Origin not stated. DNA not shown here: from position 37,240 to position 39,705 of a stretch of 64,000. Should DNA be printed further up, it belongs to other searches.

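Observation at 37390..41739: Orphan tandem pair of TadZ(CpaE)-TadA(CpaF) fusion ATPases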

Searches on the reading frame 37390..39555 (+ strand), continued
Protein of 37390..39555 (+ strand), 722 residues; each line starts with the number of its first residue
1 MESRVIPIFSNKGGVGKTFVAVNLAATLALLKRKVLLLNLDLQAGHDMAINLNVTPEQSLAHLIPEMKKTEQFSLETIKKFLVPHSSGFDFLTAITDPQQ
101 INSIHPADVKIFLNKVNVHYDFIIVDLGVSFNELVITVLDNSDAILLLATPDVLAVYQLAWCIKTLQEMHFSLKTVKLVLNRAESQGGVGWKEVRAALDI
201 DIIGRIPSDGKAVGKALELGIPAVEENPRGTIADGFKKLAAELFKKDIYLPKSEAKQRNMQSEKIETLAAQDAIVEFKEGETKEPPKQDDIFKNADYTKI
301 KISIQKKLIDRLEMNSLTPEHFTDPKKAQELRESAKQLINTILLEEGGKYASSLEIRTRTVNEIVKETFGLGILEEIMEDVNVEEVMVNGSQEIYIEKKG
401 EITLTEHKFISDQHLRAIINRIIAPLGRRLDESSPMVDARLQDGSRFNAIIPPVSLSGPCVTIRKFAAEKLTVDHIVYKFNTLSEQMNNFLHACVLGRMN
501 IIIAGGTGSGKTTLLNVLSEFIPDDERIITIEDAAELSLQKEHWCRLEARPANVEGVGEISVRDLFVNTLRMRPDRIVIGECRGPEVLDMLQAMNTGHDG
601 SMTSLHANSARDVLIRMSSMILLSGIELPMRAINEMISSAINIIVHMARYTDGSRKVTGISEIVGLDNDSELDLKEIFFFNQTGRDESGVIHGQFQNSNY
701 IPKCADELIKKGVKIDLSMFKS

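Call 12: find_homologous_proteins(query=window:37390-39555:+, max_evalue=1e-10)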
Query window:37390-39555:+ (722 aa): 5779 proteins with E <= 1e-10 among 8000 candidates; the best 120 are listed.
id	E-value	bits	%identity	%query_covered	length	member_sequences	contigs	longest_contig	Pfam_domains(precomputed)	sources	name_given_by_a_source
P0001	0.0e+0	1492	93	100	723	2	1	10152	PF00142.25,PF10609.16,PF01656.30,PF00437.27,PF13614.13,PF06564.19,PF27713.1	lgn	-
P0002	0.0e+0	1412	88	100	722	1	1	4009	PF10609.16,PF01656.30,PF00437.27,PF13614.13,PF27713.1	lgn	-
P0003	0.0e+0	1411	88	100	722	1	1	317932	PF10609.16,PF01656.30,PF00437.27,PF13614.13,PF27713.1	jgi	-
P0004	0.0e+0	1179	73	100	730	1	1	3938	PF00142.25,PF10609.16,PF01656.30,PF00437.27,PF13614.13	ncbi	-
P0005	0.0e+0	1171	72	100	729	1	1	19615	PF00142.25,PF10609.16,PF01656.30,PF00437.27,PF13614.13,PF27713.1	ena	-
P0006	0.0e+0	1168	85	85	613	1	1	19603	PF10609.16,PF01656.30,PF00437.27,PF13614.13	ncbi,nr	ncbi:MAG: Flp pilus assembly complex ATPase component TadA, partial [Candidatus Omnitrophica bacteri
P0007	0.0e+0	1161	72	100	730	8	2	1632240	PF00142.25,PF10609.16,PF01656.30,PF00437.27,PF13614.13,PF27713.1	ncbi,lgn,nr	ncbi:MAG: Flp pilus assembly complex ATPase component TadA [Candidatus Omnitrophica bacterium]|nr:Fl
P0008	0.0e+0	1125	-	-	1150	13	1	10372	PF06745.20,PF00270.36,PF07693.21,PF16796.12,PF13604.13,PF13401.13,PF13238.13,PF00448.29,PF27713.1,PF13191.13,PF06414.19,PF10412.16,PF07724.21,PF04665.19,PF13476.13,PF13521.13,PF01580.25,PF25199.2,PF00437.27,PF13245.13,PF13555.13,PF14532.13,PF03215.22,PF00158.33,PF00005.34,PF12775.14,PF20720.4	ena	-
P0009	0.0e+0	1035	64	100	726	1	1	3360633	PF10609.16,PF01656.30,PF00437.27,PF13604.13,PF13614.13,PF06564.19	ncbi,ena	-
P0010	0.0e+0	1031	65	100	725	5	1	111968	PF00142.25,PF10609.16,PF01656.30,PF00437.27,PF13614.13,PF06564.19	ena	-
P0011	0.0e+0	1027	64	100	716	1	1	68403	PF00142.25,PF10609.16,PF01656.30,PF00437.27,PF13604.13,PF13614.13,PF06564.19,PF27713.1,PF13191.13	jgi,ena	-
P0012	0.0e+0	1020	64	100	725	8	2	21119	PF00142.25,PF10609.16,PF01656.30,PF00437.27,PF13614.13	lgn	-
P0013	0.0e+0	1017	64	100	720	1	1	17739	PF10609.16,PF01656.30,PF00437.27,PF13614.13,PF09140.18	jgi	jgi:pilus assembly protein CpaF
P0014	4.0e-296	1002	62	100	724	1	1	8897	PF00142.25,PF10609.16,PF01656.30,PF00437.27,PF13614.13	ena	-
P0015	8.0e-296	1001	63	100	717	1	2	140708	PF10609.16,PF01656.30,PF00437.27,PF13614.13,PF06564.19,PF27713.1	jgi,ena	-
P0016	2.1e-295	999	63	100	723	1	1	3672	PF00142.25,PF10609.16,PF01656.30,PF00437.27,PF13614.13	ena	-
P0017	3.2e-293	992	60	100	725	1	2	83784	PF00142.25,PF10609.16,PF01656.30,PF00437.27,PF13614.13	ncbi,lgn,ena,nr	ncbi:MAG: Flp pilus assembly complex ATPase component TadA [Candidatus Omnitrophica bacterium]|nr:Fl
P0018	3.0e-288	976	62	100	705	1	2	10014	PF10609.16,PF01656.30,PF00437.27,PF13614.13,PF27713.1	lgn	-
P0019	9.0e-285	964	60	100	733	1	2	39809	PF00142.25,PF10609.16,PF01656.30,PF00437.27,PF13604.13,PF13614.13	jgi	-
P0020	3.2e-273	926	58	100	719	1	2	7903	PF00142.25,PF10609.16,PF01656.30,PF00437.27,PF13614.13,PF27713.1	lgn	-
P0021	7.3e-271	918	58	100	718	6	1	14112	PF00142.25,PF10609.16,PF01656.30,PF00437.27,PF13614.13,PF09140.18,PF27713.1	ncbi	-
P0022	3.8e-270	916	57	100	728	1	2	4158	PF10609.16,PF01656.30,PF00437.27,PF13614.13,PF09140.18,PF02374.22,PF27713.1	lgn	-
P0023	6.5e-270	915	58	100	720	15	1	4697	PF10609.16,PF01656.30,PF00437.27,PF13614.13,PF27713.1,PF20720.4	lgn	-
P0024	7.6e-270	915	57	100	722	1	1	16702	PF00142.25,PF10609.16,PF01656.30,PF00437.27,PF13614.13,PF02374.22,PF27713.1,PF20720.4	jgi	-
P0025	4.3e-269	912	57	100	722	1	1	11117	PF00142.25,PF10609.16,PF01656.30,PF00437.27,PF13614.13,PF27713.1,PF20720.4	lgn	-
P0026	8.1e-269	912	57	100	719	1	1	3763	PF00142.25,PF10609.16,PF01656.30,PF00437.27,PF13614.13,PF09140.18,PF02374.22,PF27713.1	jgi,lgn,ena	-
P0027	1.9e-268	910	57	99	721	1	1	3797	PF00142.25,PF10609.16,PF01656.30,PF00437.27,PF13614.13,PF09140.18,PF27713.1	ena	-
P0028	2.6e-268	910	58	100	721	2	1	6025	PF00142.25,PF10609.16,PF01656.30,PF00437.27,PF13614.13,PF06564.19,PF27713.1,PF20720.4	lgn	-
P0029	8.0e-268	908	57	100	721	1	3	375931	PF00142.25,PF10609.16,PF01656.30,PF00437.27,PF13614.13,PF27713.1,PF20720.4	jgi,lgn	jgi:pilus assembly protein CpaF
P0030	5.8e-267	905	57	100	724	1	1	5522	PF00142.25,PF10609.16,PF01656.30,PF00437.27,PF13614.13,PF27713.1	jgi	jgi:septum site-determining protein MinD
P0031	6.4e-267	905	57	100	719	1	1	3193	PF10609.16,PF01656.30,PF00437.27,PF13614.13,PF27713.1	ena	-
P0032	4.0e-266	903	57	100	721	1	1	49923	PF00142.25,PF10609.16,PF01656.30,PF00437.27,PF13614.13,PF27713.1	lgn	-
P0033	2.5e-265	900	57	100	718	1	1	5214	PF00142.25,PF10609.16,PF01656.30,PF00437.27,PF13614.13,PF13245.13,PF09140.18,PF02374.22,PF27713.1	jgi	jgi:pilus assembly protein CpaF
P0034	6.3e-265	899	56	100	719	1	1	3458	PF10609.16,PF01656.30,PF00437.27,PF13614.13,PF02374.22,PF27713.1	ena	-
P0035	9.1e-265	898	56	100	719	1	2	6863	PF00142.25,PF10609.16,PF01656.30,PF00437.27,PF13614.13,PF09140.18,PF27713.1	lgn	-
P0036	1.2e-264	898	57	100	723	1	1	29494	PF00142.25,PF10609.16,PF01656.30,PF00437.27,PF13614.13,PF13245.13,PF09140.18,PF27713.1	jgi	jgi:septum site-determining protein MinD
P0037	1.7e-264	897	57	100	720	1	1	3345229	PF00142.25,PF10609.16,PF01656.30,PF00437.27,PF13614.13,PF13245.13,PF02374.22,PF27713.1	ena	-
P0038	5.7e-264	895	57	100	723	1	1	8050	PF00142.25,PF10609.16,PF01656.30,PF00437.27,PF13614.13,PF09140.18,PF27713.1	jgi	jgi:septum site-determining protein MinD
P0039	9.3e-264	895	56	100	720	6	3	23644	PF00142.25,PF10609.16,PF01656.30,PF00437.27,PF13614.13,PF27713.1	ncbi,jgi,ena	-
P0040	2.3e-263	894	57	100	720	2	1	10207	PF00142.25,PF10609.16,PF01656.30,PF00437.27,PF13614.13,PF00005.34,PF07015.18,PF09140.18,PF27713.1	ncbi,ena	-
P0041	2.6e-263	893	56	100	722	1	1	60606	PF00142.25,PF10609.16,PF01656.30,PF00437.27,PF13614.13,PF09140.18,PF06564.19,PF27713.1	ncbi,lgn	-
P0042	1.1e-262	891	57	100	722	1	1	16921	PF00142.25,PF10609.16,PF01656.30,PF00437.27,PF13614.13,PF09140.18,PF06564.19,PF27713.1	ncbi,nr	ncbi:MAG: ATPase, T2SS/T4P/T4SS family [Candidatus Omnitrophica bacterium]|nr:ATPase, T2SS/T4P/T4SS 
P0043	1.7e-262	891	57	100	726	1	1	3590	PF00142.25,PF10609.16,PF01656.30,PF00437.27,PF13614.13,PF09140.18,PF02374.22,PF27713.1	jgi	-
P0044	1.1e-261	888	56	100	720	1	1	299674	PF00142.25,PF10609.16,PF01656.30,PF00437.27,PF13614.13,PF06564.19,PF27713.1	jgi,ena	-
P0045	2.1e-261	887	56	100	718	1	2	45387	PF10609.16,PF01656.30,PF00437.27,PF13614.13,PF09140.18,PF27713.1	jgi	-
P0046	3.6e-261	886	56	100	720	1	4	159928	PF00142.25,PF10609.16,PF01656.30,PF00437.27,PF13614.13,PF13245.13,PF06564.19,PF02374.22,PF27713.1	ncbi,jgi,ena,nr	ncbi:MAG TPA: ATPase, T2SS/T4P/T4SS family [Candidatus Omnitrophota bacterium]|nr:ATPase, T2SS/T4P/T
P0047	3.7e-261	886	56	100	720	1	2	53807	PF00142.25,PF10609.16,PF01656.30,PF00437.27,PF13614.13,PF13245.13,PF06564.19,PF02374.22,PF27713.1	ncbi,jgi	jgi:septum site-determining protein MinD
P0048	4.4e-261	886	56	100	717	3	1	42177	PF00142.25,PF10609.16,PF01656.30,PF00437.27,PF13614.13,PF06564.19,PF02374.22,PF27713.1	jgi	-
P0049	5.1e-261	886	56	100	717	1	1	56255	PF10609.16,PF01656.30,PF00437.27,PF13614.13,PF09140.18,PF27713.1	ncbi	-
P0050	6.7e-261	885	56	100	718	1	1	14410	PF10609.16,PF01656.30,PF00437.27,PF13614.13,PF27713.1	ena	-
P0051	8.8e-261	885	57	100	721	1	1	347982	PF00142.25,PF10609.16,PF01656.30,PF00437.27,PF13614.13,PF09140.18,PF06564.19,PF27713.1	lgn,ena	-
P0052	1.4e-260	884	55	100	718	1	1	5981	PF10609.16,PF01656.30,PF00437.27,PF13614.13,PF13245.13,PF09140.18,PF06564.19,PF02374.22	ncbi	-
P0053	2.4e-260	884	55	100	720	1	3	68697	PF00142.25,PF10609.16,PF01656.30,PF00437.27,PF13614.13,PF09140.18,PF06564.19,PF27713.1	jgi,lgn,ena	-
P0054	4.0e-260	883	57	100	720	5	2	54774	PF00142.25,PF10609.16,PF01656.30,PF00437.27,PF13614.13,PF09140.18,PF06564.19,PF02374.22,PF27713.1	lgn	-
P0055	6.1e-260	882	56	100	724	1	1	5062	PF00142.25,PF10609.16,PF01656.30,PF00437.27,PF13614.13,PF09140.18,PF27713.1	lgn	-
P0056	1.1e-259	881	54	100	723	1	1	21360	PF10609.16,PF01656.30,PF00437.27,PF13614.13,PF27713.1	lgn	-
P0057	1.1e-259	881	55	100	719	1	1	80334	PF10609.16,PF01656.30,PF00437.27,PF13604.13,PF13614.13,PF02374.22,PF27713.1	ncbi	ncbi:MAG: ATPase, T2SS/T4P/T4SS family [Candidatus Omnitrophota bacterium]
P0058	2.7e-259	880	60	91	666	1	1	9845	PF00437.27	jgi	-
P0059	2.9e-259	880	56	100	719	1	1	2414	PF00142.25,PF10609.16,PF01656.30,PF00437.27,PF13614.13,PF27713.1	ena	-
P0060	1.5e-258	878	56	100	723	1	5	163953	PF10609.16,PF01656.30,PF00437.27,PF13614.13,PF27713.1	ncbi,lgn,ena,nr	ncbi:MAG: Flp pilus assembly complex ATPase component TadA [Candidatus Omnitrophica bacterium]|nr:Fl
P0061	2.2e-258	877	55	100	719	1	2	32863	PF00142.25,PF10609.16,PF01656.30,PF00437.27,PF13614.13,PF13245.13,PF09140.18,PF27713.1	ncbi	ncbi:MAG: ATPase, T2SS/T4P/T4SS family [Candidatus Omnitrophota bacterium]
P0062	2.4e-258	877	56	100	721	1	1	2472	PF00142.25,PF10609.16,PF01656.30,PF00437.27,PF13614.13,PF09140.18,PF02374.22,PF13481.13,PF27713.1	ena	-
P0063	6.7e-258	875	54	100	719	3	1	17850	PF10609.16,PF01656.30,PF00437.27,PF13614.13,PF13245.13,PF02374.22,PF27713.1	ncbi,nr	ncbi:MAG TPA: ATPase, T2SS/T4P/T4SS family [Candidatus Bathyarchaeia archaeon]|nr:ATPase, T2SS/T4P/T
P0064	9.0e-258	875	55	100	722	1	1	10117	PF10609.16,PF01656.30,PF00437.27,PF13614.13,PF13245.13,PF27713.1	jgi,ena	-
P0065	1.3e-257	874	56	100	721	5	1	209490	PF00142.25,PF10609.16,PF01656.30,PF00437.27,PF13614.13,PF09140.18,PF27713.1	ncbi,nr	ncbi:MAG: ATPase, T2SS/T4P/T4SS family [Candidatus Omnitrophota bacterium]|nr:ATPase, T2SS/T4P/T4SS 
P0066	1.5e-257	874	54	100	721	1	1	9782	PF00142.25,PF10609.16,PF01656.30,PF00437.27,PF13614.13,PF09140.18,PF27713.1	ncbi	-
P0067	3.8e-257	873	54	100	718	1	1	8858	PF00142.25,PF10609.16,PF01656.30,PF00437.27,PF13614.13,PF06564.19,PF02374.22,PF27713.1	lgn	-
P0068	7.7e-257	872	56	100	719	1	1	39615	PF10609.16,PF01656.30,PF00437.27,PF13614.13,PF27713.1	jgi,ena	-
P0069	8.0e-257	872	55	100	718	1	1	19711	PF10609.16,PF01656.30,PF00437.27,PF13614.13,PF06564.19,PF02374.22,PF27713.1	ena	-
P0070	1.6e-256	871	55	100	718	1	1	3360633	PF00142.25,PF10609.16,PF01656.30,PF00437.27,PF13614.13,PF13245.13,PF02374.22,PF27713.1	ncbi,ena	-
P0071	1.6e-256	871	55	100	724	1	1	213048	PF00142.25,PF10609.16,PF01656.30,PF00437.27,PF13614.13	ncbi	-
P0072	1.9e-255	867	54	100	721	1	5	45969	PF00142.25,PF10609.16,PF01656.30,PF00437.27,PF13614.13,PF09140.18,PF02374.22,PF27713.1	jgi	-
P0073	1.1e-254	865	55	100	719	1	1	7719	PF10609.16,PF01656.30,PF00437.27,PF13614.13,PF09140.18,PF27713.1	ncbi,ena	-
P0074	3.4e-254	863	54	100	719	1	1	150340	PF10609.16,PF01656.30,PF00437.27,PF13614.13,PF27713.1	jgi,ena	-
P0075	1.8e-253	861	54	100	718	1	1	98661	PF00142.25,PF10609.16,PF01656.30,PF00437.27,PF13614.13,PF06564.19,PF02374.22,PF27713.1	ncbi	-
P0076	3.1e-253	860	53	100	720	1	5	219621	PF10609.16,PF01656.30,PF00437.27,PF13614.13,PF06564.19,PF27713.1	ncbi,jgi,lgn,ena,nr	ncbi:MAG TPA: hypothetical protein DD723_10375 [Candidatus Omnitrophica bacterium]|nr:MAG: hypotheti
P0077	4.4e-253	859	53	100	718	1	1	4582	PF00142.25,PF10609.16,PF01656.30,PF00437.27,PF13614.13,PF06564.19,PF27713.1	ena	-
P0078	5.9e-253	859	54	100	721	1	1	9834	PF00142.25,PF10609.16,PF01656.30,PF00437.27,PF13614.13,PF27713.1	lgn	-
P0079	7.6e-253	859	54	100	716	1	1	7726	PF00142.25,PF10609.16,PF01656.30,PF00437.27,PF13614.13,PF27713.1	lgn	-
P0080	1.7e-252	858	54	100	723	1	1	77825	PF00142.25,PF10609.16,PF01656.30,PF00437.27,PF13614.13,PF13245.13,PF09140.18,PF27713.1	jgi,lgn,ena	-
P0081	2.5e-252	857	53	100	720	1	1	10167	PF10609.16,PF01656.30,PF00437.27,PF13614.13,PF06564.19,PF27713.1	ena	-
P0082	6.8e-252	856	54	100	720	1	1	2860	PF00142.25,PF10609.16,PF01656.30,PF00437.27,PF13614.13,PF09140.18,PF27713.1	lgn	-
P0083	8.2e-252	855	54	100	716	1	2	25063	PF00142.25,PF10609.16,PF01656.30,PF00437.27,PF13614.13,PF13245.13,PF06564.19,PF02374.22,PF27713.1,PF20720.4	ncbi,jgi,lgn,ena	-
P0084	1.1e-251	855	52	100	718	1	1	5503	PF00142.25,PF10609.16,PF01656.30,PF00437.27,PF13614.13,PF06564.19,PF27713.1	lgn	-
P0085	1.7e-251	854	53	100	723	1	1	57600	PF00142.25,PF10609.16,PF01656.30,PF00437.27,PF13614.13,PF09140.18,PF27713.1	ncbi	-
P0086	2.2e-251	854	54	100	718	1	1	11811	PF00142.25,PF10609.16,PF01656.30,PF00437.27,PF13614.13,PF13245.13,PF09140.18,PF06564.19,PF27713.1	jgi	-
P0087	4.8e-251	853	55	100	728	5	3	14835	PF10609.16,PF01656.30,PF00437.27,PF13614.13,PF27713.1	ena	-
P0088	1.2e-250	851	52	100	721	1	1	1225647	PF00142.25,PF10609.16,PF01656.30,PF00437.27,PF13614.13,PF09140.18,PF27713.1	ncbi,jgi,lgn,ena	ncbi:MAG: ATPase, T2SS/T4P/T4SS family [Candidatus Omnitrophota bacterium]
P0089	1.5e-250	851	54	100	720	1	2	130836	PF00142.25,PF10609.16,PF01656.30,PF00437.27,PF13614.13,PF27713.1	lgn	-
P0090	2.2e-250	851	54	100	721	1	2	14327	PF10609.16,PF01656.30,PF00437.27,PF13614.13,PF13245.13,PF06564.19,PF27713.1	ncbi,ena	-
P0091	2.2e-250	851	54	100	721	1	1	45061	PF00142.25,PF10609.16,PF01656.30,PF00437.27,PF13614.13,PF09140.18,PF27713.1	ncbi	ncbi:MAG: ATPase, T2SS/T4P/T4SS family [Candidatus Omnitrophota bacterium]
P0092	4.3e-250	850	53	100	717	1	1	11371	PF00142.25,PF10609.16,PF01656.30,PF00437.27,PF13614.13,PF13245.13,PF09140.18,PF06564.19,PF27713.1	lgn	-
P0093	4.9e-250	849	53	100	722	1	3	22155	PF00142.25,PF10609.16,PF01656.30,PF00437.27,PF13614.13,PF27713.1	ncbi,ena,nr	ncbi:MAG: hypothetical protein A2Z88_07340 [Omnitrophica WOR_2 bacterium GWA2_47_8]|nr:MAG: hypothet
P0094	6.1e-250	849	53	100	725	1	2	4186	PF00142.25,PF10609.16,PF01656.30,PF00437.27,PF13614.13,PF02374.22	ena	-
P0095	6.2e-250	849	53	100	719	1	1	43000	PF00142.25,PF10609.16,PF01656.30,PF00437.27,PF13614.13,PF27713.1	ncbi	-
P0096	9.3e-250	849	53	100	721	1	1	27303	PF00142.25,PF10609.16,PF01656.30,PF00437.27,PF13614.13,PF09140.18,PF06564.19,PF02374.22,PF27713.1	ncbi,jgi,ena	ncbi:MAG: ATPase, T2SS/T4P/T4SS family [Candidatus Omnitrophota bacterium]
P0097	1.6e-249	848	53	100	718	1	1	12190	PF00142.25,PF10609.16,PF01656.30,PF00437.27,PF13614.13,PF27713.1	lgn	-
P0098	2.2e-249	847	52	100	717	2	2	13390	PF00142.25,PF10609.16,PF01656.30,PF00437.27,PF13614.13,PF13245.13,PF09140.18,PF06564.19,PF27713.1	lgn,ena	-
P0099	2.3e-249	847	54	100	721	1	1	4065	PF00142.25,PF10609.16,PF01656.30,PF00437.27,PF13614.13,PF09140.18,PF27713.1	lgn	-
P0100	3.4e-249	847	53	100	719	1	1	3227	PF00142.25,PF10609.16,PF01656.30,PF00437.27,PF13614.13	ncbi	-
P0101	4.3e-249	846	52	100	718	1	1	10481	PF00142.25,PF10609.16,PF01656.30,PF00437.27,PF13614.13,PF09140.18,PF06564.19,PF27713.1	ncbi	-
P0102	4.4e-249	846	54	100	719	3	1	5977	PF00142.25,PF10609.16,PF01656.30,PF00437.27,PF13614.13,PF27713.1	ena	-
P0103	5.6e-249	846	52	100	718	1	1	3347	PF00142.25,PF10609.16,PF01656.30,PF00437.27,PF13614.13,PF09140.18,PF06564.19,PF27713.1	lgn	-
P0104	6.8e-249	846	53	100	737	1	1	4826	PF00142.25,PF10609.16,PF01656.30,PF00437.27,PF13614.13,PF27713.1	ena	-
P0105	1.0e-248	845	53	100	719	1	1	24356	PF00142.25,PF10609.16,PF01656.30,PF00437.27,PF13614.13,PF27713.1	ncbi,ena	-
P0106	1.1e-248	845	53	100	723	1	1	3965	PF10609.16,PF01656.30,PF00437.27,PF13614.13,PF27713.1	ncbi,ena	-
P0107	1.2e-248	845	53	100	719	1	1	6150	PF00142.25,PF10609.16,PF01656.30,PF00437.27,PF13614.13,PF27713.1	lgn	-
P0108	1.8e-248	844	52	100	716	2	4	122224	PF00142.25,PF10609.16,PF01656.30,PF00437.27,PF13614.13,PF06564.19,PF27713.1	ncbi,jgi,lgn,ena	-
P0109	1.9e-248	844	52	100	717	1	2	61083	PF00142.25,PF10609.16,PF01656.30,PF00437.27,PF13614.13,PF09140.18,PF06564.19,PF27713.1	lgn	-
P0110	2.5e-248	844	53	100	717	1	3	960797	PF00142.25,PF10609.16,PF01656.30,PF00437.27,PF13614.13,PF13245.13,PF09140.18,PF06564.19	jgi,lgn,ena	jgi:septum site-determining protein MinD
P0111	2.5e-248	844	53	100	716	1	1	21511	PF00142.25,PF10609.16,PF01656.30,PF00437.27,PF13614.13,PF13245.13,PF06564.19,PF27713.1,PF20720.4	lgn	-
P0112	2.6e-248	844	53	100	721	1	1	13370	PF00142.25,PF10609.16,PF01656.30,PF00437.27,PF13614.13,PF27713.1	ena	-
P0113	3.1e-248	843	52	100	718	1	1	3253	PF00142.25,PF10609.16,PF01656.30,PF00437.27,PF13614.13,PF09140.18,PF06564.19,PF27713.1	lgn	-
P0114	3.3e-248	843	53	100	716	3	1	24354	PF00142.25,PF10609.16,PF01656.30,PF00437.27,PF13614.13,PF09140.18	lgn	-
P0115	5.1e-248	843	53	100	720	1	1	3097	PF00142.25,PF10609.16,PF01656.30,PF00437.27,PF13614.13,PF09140.18,PF27713.1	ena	-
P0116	6.3e-248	842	53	100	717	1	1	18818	PF00142.25,PF10609.16,PF01656.30,PF00437.27,PF13614.13,PF09140.18,PF06564.19,PF27713.1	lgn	-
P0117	6.3e-248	842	54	100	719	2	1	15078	PF10609.16,PF01656.30,PF00437.27,PF13614.13,PF27713.1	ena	-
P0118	6.5e-248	842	52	100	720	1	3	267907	PF00142.25,PF10609.16,PF01656.30,PF00437.27,PF13614.13,PF09140.18,PF06564.19,PF27713.1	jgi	-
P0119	7.1e-248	842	53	100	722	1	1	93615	PF00142.25,PF10609.16,PF01656.30,PF00437.27,PF13614.13,PF07015.18,PF27713.1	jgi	jgi:pilus assembly protein CpaF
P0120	8.4e-248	842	53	100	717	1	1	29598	PF00142.25,PF10609.16,PF01656.30,PF00437.27,PF13614.13,PF09140.18,PF06564.19,PF27713.1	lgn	-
